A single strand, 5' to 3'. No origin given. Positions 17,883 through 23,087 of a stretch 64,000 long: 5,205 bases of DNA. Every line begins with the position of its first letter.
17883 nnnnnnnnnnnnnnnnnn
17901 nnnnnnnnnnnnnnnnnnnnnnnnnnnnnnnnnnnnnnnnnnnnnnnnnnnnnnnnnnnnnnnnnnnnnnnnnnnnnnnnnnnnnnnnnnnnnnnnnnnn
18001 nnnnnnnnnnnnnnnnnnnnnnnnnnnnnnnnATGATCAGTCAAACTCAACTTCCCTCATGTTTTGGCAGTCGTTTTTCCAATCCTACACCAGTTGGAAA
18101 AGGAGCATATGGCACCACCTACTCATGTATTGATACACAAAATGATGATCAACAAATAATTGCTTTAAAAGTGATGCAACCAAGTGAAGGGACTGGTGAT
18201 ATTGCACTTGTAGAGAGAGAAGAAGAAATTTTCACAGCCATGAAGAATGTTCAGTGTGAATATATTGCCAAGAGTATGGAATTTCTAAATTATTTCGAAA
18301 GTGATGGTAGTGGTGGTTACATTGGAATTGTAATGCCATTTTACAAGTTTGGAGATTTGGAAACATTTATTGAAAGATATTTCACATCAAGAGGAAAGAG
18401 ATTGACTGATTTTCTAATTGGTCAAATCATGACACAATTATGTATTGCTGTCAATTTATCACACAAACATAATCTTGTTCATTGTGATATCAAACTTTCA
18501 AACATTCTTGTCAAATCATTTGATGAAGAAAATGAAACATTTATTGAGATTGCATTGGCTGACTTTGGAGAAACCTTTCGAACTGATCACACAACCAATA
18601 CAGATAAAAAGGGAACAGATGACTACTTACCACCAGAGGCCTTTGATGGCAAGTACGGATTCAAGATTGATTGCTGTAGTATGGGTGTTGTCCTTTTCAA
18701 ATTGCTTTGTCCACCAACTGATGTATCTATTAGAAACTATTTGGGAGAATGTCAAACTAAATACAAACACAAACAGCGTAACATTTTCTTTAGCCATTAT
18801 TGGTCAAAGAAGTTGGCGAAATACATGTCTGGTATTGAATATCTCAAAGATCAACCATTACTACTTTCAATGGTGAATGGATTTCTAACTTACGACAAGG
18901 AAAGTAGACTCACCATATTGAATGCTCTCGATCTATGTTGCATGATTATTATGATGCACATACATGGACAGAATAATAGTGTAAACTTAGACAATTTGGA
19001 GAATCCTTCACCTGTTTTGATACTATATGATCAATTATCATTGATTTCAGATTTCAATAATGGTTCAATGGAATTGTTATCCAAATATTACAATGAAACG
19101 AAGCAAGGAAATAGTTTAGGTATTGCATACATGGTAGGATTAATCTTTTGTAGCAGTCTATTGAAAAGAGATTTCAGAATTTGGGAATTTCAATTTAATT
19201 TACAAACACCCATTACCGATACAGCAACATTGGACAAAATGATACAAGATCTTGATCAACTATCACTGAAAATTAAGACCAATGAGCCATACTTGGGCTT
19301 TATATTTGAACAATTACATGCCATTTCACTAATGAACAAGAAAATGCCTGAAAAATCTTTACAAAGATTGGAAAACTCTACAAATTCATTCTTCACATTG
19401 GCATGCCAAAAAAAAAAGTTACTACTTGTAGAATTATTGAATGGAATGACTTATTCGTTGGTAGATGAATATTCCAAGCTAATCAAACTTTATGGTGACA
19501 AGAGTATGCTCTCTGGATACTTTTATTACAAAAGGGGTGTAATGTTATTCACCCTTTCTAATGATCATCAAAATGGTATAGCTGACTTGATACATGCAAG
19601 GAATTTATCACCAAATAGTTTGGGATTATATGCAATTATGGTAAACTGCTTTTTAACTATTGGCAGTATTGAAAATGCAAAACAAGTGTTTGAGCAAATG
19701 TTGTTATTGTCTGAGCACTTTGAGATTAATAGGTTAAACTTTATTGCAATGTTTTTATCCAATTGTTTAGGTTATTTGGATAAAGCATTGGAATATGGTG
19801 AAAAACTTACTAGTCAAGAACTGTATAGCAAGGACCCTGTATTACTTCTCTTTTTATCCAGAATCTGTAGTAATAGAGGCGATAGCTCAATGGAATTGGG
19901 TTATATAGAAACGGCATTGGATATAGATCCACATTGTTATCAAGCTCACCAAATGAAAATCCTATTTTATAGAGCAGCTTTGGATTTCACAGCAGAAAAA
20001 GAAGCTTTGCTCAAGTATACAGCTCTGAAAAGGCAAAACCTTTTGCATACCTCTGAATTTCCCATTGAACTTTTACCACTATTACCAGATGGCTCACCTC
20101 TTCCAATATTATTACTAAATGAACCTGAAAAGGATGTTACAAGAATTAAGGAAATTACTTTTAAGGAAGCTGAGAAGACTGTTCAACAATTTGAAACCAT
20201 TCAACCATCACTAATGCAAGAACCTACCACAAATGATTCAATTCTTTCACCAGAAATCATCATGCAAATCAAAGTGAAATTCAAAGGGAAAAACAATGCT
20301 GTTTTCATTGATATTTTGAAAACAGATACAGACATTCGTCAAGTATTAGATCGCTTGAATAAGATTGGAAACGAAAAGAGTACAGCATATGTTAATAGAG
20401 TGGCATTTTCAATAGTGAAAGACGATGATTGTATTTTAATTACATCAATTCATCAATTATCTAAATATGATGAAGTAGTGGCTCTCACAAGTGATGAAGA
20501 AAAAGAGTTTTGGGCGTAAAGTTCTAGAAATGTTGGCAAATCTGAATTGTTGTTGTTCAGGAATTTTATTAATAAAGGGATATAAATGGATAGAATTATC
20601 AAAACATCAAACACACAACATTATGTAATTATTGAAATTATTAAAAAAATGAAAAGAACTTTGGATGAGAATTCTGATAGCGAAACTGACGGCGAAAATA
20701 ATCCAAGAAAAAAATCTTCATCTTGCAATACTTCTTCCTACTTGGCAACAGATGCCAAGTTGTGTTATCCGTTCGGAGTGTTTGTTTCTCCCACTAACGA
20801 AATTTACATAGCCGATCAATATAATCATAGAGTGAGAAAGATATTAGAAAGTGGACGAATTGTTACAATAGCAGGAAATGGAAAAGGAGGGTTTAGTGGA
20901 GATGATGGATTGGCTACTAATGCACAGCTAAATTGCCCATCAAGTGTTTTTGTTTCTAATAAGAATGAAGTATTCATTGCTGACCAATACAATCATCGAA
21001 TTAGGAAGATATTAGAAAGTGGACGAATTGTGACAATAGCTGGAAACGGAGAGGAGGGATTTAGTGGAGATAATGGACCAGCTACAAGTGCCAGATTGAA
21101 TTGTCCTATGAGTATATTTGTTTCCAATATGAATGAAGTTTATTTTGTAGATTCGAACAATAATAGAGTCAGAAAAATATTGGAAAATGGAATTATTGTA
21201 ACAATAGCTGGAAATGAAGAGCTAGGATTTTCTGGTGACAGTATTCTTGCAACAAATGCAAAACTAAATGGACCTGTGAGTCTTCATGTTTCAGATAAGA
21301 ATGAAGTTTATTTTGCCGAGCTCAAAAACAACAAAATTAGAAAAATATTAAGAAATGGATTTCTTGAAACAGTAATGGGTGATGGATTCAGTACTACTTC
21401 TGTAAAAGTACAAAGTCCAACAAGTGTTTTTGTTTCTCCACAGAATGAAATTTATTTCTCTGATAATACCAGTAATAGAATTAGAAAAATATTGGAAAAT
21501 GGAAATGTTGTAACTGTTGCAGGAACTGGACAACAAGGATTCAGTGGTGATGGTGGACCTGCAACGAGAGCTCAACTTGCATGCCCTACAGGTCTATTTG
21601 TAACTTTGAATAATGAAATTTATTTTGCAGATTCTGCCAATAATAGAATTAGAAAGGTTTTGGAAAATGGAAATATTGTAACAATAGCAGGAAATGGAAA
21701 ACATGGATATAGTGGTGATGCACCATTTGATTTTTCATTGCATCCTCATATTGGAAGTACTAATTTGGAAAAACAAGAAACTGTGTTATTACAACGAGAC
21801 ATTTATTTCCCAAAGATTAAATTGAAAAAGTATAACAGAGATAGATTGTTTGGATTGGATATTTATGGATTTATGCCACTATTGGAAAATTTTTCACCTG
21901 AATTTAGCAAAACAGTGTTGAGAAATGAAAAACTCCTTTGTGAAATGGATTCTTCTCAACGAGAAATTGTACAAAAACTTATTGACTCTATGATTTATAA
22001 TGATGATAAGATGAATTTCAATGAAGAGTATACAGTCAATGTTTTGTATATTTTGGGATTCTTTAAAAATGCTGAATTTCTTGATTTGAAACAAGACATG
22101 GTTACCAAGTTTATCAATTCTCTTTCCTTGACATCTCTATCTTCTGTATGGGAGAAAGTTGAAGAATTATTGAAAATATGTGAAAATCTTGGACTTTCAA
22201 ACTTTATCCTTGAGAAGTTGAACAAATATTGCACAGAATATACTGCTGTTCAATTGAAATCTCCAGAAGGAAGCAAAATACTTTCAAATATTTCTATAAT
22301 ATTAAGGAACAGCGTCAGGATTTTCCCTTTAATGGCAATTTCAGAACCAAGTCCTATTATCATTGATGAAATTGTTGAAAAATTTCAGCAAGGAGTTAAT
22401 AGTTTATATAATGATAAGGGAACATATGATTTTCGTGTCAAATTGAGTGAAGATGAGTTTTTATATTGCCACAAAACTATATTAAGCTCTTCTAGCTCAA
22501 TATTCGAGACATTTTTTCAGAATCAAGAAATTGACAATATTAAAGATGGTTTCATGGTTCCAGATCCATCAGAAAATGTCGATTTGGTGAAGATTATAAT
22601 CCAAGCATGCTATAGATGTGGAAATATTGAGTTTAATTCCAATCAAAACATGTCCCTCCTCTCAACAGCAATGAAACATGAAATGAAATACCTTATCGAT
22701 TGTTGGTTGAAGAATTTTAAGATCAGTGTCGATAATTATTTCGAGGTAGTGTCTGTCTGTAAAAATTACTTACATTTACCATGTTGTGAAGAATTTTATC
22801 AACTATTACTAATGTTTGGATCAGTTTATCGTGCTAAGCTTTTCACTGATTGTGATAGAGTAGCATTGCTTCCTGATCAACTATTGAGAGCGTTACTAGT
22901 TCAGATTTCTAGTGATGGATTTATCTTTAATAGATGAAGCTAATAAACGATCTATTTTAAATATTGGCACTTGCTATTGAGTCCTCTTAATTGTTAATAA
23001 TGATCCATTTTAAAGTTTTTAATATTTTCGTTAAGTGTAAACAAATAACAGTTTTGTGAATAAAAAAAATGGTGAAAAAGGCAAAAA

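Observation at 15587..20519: Head-to-head kinase-TPR paralogs sharing a roughly 255-bp near-identical inverted repeat confined to the catalytic core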

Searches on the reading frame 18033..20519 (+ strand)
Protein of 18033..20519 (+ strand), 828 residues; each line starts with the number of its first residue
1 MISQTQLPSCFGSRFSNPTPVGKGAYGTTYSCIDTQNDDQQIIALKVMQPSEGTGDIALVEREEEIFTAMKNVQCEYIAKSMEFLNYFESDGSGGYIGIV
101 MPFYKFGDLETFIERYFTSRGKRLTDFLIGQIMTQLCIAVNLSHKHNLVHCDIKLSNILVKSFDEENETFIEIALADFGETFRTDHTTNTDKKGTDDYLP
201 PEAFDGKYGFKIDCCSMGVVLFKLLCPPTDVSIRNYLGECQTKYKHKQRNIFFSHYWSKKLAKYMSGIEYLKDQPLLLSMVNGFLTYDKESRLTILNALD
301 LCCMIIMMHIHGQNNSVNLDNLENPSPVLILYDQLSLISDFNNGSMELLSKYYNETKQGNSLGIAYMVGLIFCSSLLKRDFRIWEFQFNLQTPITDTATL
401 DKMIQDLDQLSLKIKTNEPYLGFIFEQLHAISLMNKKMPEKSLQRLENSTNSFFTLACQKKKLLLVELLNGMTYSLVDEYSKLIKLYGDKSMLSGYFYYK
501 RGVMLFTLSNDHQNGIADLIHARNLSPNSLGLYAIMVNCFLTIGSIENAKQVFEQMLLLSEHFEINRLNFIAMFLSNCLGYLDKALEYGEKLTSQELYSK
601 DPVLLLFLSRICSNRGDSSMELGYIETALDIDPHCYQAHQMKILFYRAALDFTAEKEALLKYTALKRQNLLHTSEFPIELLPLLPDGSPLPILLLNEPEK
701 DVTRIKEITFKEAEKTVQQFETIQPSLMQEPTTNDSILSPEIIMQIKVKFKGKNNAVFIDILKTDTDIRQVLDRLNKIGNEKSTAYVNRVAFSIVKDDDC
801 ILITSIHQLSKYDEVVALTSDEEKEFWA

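Call 6: search_protein_families(library=pfam, proteins=[window:18033-20519:+], max_evalue=0.01)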
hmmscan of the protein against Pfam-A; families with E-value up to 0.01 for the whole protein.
window:18033-20519:+ (828 aa): 2 families
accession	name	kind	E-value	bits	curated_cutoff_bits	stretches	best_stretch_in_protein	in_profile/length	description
PF00069.31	Pkinase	-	6.5e-30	104.8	31.7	1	20-299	6-258/263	Protein kinase domain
PF07714.23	PK_Tyr_Ser-Thr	-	1.4e-14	54.5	23.1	1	20-226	6-199/258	Protein tyrosine and serine/threonine kinase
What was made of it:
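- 18090..18929 (+): Protein kinase domain of B (aa 20-299). Pfam PF00069 104.8 bits (call 6)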

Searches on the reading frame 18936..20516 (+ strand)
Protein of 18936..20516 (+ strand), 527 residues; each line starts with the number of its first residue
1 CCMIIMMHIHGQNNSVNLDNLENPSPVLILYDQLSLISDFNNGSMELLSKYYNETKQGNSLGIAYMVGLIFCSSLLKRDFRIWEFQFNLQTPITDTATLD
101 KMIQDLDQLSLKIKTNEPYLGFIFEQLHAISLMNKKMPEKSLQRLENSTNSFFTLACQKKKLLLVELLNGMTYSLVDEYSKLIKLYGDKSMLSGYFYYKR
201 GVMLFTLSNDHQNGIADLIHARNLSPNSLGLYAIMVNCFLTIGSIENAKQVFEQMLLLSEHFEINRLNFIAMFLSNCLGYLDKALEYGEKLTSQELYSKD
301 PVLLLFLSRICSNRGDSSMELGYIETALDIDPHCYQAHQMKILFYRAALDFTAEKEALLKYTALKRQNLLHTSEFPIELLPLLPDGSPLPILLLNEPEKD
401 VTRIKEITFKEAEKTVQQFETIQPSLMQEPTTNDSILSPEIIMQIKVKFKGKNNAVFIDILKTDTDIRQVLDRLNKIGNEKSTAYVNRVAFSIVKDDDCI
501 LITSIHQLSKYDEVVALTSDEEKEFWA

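Call 24: search_protein_families(library=pfam, proteins=[window:18936-20516:+], max_evalue=10)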
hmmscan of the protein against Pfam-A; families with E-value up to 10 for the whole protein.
window:18936-20516:+ (527 aa): 1 family
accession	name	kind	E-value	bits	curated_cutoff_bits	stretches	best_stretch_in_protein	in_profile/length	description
PF10607.14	CTLH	-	0.32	11.5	26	0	99-143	17-61/146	CTLH/CRA C-terminal to LisH motif domain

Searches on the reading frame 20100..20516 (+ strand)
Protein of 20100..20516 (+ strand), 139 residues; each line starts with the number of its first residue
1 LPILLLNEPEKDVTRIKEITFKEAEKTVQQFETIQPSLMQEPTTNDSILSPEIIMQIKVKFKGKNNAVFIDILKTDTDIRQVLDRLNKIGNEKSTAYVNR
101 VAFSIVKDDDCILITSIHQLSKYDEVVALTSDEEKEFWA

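Call 24: search_protein_families(library=pfam, proteins=[window:20100-20516:+], max_evalue=10)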
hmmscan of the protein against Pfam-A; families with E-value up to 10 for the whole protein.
window:20100-20516:+ (139 aa): 1 family
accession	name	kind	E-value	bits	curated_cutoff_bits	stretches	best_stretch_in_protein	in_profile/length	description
PF22937.1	PDXDC1-like_cen2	-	0.12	12.9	29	1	22-92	35-98/104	PDXDC1-like second central domain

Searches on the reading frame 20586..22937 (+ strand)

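Call 6: search_protein_families(library=pfam, proteins=[window:20586-22937:+], max_evalue=0.01)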
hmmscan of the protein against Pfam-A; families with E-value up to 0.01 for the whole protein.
window:20586-22937:+ (783 aa): 7 families
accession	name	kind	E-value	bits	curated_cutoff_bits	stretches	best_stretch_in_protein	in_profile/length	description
PF25021.1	TEN_NHL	-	1.1e-36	127.1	27.1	4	307-374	111-182/357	Teneurin NHL domain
PF01436.27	NHL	-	3.4e-21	74.6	20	2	59-85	1-27/28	NHL repeat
PF24684.1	Vgb_lyase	-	2e-09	37.1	50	1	226-366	11-131/290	Virginiamycin B lyase family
PF00651.37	BTB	-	2.6e-08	34.4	20.5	1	607-705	4-100/110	BTB/POZ domain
PF00538.25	Linker_histone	-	1.1e-05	26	22.4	0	290-318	41-69/74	linker histone H1 and H5 family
PF14258.12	DUF4350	-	0.0018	19.1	30.4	0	54-118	115-171/181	Domain of unknown function (DUF4350)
PF23618.1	T4_gp9_10_C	-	0.0099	16.7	25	0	119-159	56-96/110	Bacteriophage T4 gp9/10-like protein, C-terminal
